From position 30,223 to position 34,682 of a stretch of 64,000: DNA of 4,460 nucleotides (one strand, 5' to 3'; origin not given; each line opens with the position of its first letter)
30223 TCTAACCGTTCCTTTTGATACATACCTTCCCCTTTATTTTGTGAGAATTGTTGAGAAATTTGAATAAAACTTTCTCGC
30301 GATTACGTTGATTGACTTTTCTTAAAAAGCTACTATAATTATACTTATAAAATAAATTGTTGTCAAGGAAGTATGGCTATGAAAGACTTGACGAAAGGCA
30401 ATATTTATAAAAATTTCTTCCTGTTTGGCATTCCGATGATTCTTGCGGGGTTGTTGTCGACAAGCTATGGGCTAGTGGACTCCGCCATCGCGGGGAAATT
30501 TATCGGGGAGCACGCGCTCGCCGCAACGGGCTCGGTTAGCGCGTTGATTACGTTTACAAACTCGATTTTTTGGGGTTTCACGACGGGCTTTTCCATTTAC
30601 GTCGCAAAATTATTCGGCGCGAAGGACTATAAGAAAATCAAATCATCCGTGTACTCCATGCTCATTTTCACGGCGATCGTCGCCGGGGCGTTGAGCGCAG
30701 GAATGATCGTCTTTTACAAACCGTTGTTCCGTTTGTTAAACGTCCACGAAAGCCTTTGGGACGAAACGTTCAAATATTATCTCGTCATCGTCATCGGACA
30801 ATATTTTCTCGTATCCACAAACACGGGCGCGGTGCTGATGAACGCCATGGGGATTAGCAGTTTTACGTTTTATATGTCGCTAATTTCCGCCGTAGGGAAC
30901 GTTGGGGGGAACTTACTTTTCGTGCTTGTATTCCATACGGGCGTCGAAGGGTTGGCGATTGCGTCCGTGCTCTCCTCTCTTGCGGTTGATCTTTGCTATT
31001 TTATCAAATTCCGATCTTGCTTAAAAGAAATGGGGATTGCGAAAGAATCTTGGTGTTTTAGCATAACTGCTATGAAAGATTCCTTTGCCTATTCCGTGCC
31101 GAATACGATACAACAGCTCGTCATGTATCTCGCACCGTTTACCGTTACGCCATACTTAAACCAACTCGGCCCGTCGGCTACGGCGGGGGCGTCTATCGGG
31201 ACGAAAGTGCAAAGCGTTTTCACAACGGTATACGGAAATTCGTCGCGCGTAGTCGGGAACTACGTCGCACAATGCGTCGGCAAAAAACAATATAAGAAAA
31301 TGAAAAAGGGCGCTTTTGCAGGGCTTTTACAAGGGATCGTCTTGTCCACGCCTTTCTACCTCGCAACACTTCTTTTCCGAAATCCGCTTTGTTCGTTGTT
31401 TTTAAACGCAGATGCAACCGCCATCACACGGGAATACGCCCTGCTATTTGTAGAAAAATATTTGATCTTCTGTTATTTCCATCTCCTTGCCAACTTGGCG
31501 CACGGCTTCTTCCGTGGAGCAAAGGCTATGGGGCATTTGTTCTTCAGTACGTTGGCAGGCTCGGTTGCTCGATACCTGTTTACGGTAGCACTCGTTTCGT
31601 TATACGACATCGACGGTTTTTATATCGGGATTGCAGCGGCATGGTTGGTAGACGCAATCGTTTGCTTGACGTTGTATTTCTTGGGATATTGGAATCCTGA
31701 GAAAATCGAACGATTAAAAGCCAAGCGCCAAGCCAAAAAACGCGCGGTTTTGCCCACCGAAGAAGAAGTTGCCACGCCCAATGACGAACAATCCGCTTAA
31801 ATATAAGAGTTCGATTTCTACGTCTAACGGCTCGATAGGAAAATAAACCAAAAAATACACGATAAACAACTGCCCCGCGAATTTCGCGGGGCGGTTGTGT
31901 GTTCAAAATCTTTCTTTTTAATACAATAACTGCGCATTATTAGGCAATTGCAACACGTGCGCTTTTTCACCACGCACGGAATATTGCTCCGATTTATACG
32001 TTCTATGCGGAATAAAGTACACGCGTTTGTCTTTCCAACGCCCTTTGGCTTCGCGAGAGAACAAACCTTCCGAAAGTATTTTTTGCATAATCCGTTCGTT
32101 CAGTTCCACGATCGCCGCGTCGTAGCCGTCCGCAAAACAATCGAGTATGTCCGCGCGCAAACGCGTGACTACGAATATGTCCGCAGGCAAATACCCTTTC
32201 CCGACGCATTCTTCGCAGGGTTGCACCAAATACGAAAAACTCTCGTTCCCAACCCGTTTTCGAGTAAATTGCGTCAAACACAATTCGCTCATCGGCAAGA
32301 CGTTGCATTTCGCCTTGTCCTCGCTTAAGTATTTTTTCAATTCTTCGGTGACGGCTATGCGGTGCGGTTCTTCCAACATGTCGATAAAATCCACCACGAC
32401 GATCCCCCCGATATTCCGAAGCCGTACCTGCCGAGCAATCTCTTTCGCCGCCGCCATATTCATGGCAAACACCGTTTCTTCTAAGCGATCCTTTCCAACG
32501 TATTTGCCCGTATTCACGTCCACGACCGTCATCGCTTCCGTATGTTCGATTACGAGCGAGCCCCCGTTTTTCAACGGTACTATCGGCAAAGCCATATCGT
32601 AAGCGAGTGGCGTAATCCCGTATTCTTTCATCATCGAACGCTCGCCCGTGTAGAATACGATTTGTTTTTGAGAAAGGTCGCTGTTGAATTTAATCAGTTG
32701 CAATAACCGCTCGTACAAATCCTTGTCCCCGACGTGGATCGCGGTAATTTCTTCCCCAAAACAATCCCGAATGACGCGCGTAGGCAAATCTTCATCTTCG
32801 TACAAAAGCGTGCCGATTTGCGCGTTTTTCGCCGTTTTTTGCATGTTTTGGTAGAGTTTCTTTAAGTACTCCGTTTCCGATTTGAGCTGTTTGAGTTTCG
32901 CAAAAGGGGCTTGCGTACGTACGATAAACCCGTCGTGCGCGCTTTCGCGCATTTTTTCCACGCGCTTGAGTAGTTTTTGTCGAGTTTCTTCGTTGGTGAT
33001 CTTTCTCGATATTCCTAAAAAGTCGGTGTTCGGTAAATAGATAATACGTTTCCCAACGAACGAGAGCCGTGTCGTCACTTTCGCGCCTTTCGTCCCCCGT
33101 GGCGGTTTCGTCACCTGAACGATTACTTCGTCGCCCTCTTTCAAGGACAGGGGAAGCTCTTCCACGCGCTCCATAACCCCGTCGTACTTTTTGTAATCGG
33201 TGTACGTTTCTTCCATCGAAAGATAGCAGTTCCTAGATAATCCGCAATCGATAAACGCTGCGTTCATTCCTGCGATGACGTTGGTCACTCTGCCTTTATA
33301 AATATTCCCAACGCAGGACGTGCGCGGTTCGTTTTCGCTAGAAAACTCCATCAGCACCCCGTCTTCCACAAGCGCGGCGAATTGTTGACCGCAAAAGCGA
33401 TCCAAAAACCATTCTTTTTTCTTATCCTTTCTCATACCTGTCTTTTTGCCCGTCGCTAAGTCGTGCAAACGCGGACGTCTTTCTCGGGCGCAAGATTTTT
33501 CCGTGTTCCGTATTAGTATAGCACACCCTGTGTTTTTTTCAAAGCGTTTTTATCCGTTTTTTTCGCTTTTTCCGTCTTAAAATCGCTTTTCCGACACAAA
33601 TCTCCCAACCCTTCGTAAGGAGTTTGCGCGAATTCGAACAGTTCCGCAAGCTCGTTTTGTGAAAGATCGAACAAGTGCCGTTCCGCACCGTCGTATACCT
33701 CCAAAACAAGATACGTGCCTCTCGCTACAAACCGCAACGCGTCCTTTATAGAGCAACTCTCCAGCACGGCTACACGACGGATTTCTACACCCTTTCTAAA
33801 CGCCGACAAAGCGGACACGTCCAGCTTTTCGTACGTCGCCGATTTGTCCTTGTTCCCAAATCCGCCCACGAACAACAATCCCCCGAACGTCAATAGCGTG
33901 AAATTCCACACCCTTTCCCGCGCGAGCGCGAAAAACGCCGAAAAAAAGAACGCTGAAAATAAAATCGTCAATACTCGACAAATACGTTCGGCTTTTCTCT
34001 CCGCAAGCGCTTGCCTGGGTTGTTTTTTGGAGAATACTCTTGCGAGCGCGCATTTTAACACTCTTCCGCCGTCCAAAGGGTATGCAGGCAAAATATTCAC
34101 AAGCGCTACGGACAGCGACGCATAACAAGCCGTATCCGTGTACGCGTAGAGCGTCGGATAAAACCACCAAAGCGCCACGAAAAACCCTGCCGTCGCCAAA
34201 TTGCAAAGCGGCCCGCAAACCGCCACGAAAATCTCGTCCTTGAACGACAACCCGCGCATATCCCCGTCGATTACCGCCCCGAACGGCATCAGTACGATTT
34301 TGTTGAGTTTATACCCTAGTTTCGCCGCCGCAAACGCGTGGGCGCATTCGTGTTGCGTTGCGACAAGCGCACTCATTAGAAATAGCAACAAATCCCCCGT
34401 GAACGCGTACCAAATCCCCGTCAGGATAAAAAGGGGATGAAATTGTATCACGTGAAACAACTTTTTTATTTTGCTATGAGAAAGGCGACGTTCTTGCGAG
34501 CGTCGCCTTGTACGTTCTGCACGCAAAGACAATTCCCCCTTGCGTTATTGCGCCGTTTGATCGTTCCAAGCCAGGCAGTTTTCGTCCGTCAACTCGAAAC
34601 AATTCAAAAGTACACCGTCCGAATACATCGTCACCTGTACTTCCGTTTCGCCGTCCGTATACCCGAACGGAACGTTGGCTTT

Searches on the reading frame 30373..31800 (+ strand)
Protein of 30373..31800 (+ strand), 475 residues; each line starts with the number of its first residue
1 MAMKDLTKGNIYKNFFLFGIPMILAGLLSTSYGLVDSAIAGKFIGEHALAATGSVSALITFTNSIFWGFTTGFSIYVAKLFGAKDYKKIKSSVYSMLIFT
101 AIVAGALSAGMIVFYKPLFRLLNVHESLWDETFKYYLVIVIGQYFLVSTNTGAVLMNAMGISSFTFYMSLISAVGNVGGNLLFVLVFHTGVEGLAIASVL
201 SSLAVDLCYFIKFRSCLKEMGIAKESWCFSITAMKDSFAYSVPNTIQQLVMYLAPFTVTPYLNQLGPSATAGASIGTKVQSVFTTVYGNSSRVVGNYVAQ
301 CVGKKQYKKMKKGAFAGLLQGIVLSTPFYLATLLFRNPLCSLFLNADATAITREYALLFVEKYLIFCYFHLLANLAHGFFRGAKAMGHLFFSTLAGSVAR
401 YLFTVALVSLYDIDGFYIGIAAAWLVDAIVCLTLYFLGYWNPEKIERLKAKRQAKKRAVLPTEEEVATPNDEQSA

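Call 21: search_protein_families(library=pfam, proteins=[window:30373-31800:+])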
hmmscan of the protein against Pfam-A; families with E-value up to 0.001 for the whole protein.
window:30373-31800:+ (475 aa): 1 family
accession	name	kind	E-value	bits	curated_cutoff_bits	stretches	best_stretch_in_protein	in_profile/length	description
PF01554.23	MatE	-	1.7e-35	122.5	24.9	2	21-180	1-159/161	MatE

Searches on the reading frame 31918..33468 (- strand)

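Call 21: search_protein_families(library=pfam, proteins=[window:31918-33468:-])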
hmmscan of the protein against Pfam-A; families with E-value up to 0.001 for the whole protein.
window:31918-33468:- (516 aa): 1 family
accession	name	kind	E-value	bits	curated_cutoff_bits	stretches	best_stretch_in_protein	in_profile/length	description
PF10150.14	RNase_E_G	-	1.1e-84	284.5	25.5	1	136-406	1-270/270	Ribonuclease E/G family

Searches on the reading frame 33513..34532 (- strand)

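Call 22: search_protein_families(library=pfam, proteins=[window:33513-34532:-])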
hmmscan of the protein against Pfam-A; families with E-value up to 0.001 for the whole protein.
window:33513-34532:- (339 aa): 1 family
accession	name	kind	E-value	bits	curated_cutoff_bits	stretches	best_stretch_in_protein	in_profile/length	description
PF02163.28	Peptidase_M50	-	6.7e-17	62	27.2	2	52-124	5-102/221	Peptidase family M50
